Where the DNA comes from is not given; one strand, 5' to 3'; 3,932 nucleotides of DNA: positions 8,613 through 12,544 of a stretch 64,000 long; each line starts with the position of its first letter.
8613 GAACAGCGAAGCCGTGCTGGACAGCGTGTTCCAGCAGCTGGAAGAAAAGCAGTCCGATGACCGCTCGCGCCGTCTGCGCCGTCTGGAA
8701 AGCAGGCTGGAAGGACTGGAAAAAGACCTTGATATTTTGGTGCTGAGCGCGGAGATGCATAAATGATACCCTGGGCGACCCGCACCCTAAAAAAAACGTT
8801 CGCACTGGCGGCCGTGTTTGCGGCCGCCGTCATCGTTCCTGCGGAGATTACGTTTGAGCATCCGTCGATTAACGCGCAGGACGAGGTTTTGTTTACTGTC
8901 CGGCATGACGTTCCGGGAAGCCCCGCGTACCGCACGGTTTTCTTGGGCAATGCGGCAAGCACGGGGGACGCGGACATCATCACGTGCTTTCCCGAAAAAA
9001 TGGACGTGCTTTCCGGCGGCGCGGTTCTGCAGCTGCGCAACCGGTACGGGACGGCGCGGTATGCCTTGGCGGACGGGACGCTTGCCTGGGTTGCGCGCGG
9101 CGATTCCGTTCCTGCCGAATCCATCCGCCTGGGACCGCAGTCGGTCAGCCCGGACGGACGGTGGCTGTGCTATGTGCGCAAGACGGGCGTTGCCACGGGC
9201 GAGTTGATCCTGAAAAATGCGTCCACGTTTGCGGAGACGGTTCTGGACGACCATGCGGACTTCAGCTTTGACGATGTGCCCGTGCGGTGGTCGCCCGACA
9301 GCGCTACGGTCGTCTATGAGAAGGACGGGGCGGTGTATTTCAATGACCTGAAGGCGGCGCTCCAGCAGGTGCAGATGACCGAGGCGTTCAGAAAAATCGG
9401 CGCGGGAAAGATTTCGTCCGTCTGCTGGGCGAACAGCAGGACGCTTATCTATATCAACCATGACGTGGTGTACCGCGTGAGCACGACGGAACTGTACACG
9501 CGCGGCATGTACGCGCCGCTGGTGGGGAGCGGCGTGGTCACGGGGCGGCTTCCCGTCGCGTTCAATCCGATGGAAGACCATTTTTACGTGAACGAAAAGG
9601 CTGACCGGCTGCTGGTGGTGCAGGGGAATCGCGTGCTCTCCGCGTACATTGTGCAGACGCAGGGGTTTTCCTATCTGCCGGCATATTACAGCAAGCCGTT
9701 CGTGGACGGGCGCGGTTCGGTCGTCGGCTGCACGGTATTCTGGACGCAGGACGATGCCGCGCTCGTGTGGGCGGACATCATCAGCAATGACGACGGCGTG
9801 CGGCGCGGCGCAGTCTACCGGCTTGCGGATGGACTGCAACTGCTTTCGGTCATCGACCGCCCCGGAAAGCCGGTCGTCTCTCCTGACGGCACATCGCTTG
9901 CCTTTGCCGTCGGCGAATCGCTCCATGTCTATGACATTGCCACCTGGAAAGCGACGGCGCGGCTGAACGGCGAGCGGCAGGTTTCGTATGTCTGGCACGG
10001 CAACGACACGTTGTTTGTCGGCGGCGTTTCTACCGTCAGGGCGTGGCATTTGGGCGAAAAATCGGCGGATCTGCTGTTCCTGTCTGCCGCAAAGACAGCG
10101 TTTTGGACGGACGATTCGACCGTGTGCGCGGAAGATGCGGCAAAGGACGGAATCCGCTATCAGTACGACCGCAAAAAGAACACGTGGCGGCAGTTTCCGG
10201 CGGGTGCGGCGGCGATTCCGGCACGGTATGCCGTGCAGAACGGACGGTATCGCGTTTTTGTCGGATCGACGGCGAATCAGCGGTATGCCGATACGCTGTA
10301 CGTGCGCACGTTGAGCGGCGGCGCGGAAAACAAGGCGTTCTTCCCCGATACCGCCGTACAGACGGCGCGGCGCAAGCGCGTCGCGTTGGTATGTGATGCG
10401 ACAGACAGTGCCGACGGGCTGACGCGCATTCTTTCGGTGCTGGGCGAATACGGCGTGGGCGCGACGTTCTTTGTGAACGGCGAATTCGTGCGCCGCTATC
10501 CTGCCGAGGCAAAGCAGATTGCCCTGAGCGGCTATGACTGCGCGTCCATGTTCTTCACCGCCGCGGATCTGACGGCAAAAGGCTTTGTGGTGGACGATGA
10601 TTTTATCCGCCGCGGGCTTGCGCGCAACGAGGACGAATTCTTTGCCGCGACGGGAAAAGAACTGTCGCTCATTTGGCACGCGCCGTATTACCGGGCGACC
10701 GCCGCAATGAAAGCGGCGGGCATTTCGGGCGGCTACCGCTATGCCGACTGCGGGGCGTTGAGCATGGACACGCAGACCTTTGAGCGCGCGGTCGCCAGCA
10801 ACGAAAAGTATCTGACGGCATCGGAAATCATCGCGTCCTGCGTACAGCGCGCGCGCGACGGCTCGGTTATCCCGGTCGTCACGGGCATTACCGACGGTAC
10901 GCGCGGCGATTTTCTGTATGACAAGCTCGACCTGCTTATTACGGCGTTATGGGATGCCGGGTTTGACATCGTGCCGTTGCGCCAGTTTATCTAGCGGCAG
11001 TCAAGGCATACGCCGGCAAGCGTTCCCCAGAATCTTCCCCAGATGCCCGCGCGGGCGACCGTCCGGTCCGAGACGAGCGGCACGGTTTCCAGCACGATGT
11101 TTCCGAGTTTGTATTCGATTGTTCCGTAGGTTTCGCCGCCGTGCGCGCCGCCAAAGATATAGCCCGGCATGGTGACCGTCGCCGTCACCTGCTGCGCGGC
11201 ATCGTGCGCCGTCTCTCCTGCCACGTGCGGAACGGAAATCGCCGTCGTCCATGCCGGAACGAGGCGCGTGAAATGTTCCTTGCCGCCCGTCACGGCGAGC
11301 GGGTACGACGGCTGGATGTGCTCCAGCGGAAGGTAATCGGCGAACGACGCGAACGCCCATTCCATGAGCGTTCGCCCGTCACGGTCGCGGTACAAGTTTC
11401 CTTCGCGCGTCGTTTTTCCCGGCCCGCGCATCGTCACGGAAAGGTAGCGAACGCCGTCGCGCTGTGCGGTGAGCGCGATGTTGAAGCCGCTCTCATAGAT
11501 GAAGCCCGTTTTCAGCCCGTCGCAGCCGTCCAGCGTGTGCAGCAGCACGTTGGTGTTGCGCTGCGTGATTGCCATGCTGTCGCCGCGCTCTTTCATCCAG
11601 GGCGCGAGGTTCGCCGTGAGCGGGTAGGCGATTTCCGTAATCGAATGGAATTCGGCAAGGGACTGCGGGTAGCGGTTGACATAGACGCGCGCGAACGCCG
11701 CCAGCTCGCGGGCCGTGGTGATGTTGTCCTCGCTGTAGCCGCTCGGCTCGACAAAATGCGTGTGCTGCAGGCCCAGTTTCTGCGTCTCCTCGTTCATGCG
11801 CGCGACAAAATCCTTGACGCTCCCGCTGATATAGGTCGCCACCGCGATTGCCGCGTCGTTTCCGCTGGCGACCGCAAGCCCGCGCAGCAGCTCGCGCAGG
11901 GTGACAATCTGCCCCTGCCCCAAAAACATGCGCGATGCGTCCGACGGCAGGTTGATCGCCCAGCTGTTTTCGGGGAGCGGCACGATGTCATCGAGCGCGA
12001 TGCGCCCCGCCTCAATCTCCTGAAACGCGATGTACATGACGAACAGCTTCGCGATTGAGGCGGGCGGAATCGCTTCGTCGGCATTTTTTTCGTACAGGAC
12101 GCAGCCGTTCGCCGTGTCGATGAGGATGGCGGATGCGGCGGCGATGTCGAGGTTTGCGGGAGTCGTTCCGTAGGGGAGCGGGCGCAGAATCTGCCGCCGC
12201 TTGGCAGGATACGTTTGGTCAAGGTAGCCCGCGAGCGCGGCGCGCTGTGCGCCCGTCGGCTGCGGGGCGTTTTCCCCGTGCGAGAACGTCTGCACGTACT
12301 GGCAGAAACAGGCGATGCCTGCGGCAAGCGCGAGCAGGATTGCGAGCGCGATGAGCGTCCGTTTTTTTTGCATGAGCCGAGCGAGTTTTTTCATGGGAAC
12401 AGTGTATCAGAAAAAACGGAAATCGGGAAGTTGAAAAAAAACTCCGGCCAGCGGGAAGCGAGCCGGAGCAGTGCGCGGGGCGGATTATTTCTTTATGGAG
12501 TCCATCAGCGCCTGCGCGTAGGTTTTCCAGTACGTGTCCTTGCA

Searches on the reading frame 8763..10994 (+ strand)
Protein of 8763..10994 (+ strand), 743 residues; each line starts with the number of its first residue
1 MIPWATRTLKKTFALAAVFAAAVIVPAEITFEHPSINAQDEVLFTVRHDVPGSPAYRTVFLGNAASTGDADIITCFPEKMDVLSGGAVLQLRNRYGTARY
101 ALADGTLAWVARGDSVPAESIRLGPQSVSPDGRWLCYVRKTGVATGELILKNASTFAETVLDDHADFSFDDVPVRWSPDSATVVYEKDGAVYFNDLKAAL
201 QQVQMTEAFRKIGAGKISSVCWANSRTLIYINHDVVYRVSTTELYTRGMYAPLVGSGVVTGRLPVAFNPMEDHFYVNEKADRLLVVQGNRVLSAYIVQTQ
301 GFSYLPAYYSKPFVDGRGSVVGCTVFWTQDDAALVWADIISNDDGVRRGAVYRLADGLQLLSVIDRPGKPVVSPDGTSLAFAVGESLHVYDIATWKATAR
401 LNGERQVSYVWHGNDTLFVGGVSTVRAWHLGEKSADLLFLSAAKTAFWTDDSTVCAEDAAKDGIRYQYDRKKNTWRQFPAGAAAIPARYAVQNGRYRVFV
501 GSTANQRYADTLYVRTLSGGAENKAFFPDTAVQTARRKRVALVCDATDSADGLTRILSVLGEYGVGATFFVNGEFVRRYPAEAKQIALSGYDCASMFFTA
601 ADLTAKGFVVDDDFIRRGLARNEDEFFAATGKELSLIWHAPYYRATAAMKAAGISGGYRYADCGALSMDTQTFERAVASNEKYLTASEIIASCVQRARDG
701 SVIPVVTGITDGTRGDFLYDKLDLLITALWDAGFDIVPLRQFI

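Call 97: search_protein_families(library=pfam, proteins=[window:8763-10994:+], max_evalue=0.0001)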
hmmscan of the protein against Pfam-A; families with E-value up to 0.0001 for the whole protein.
window:8763-10994:+ (743 aa): 2 families
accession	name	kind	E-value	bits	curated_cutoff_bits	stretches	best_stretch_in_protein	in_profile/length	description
PF01522.26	Polysacc_deac_1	-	4.3e-11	43.3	23.1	1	534-660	3-123/124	Polysaccharide deacetylase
PF07676.18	PD40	-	4.8e-06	26.8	20.9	0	370-387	14-31/38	WD40-like Beta Propeller Repeat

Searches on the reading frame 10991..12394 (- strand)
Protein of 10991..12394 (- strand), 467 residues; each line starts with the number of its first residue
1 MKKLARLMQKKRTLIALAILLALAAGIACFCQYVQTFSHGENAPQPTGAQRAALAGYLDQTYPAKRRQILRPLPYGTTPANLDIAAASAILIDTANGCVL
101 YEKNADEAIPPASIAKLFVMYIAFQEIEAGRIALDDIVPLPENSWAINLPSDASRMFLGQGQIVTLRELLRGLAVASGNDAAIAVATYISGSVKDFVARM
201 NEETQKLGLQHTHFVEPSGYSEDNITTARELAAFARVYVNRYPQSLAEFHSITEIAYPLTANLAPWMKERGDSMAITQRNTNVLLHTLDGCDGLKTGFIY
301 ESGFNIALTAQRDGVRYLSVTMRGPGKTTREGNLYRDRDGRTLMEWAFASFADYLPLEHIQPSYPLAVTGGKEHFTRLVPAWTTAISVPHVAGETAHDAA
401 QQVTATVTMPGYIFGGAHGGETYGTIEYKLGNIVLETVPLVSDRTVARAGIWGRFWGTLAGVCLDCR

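Call 97: search_protein_families(library=pfam, proteins=[window:10991-12394:-], max_evalue=0.0001)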
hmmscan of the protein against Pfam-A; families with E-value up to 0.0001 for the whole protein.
window:10991-12394:- (467 aa): 2 families
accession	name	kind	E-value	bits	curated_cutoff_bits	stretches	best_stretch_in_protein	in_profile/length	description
PF00768.25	Peptidase_S11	-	9e-57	192.7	27.6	1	78-323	4-236/239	D-alanyl-D-alanine carboxypeptidase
PF13354.11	Beta-lactamase2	-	1.4e-13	51.2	22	1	101-235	13-143/214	Beta-lactamase enzyme family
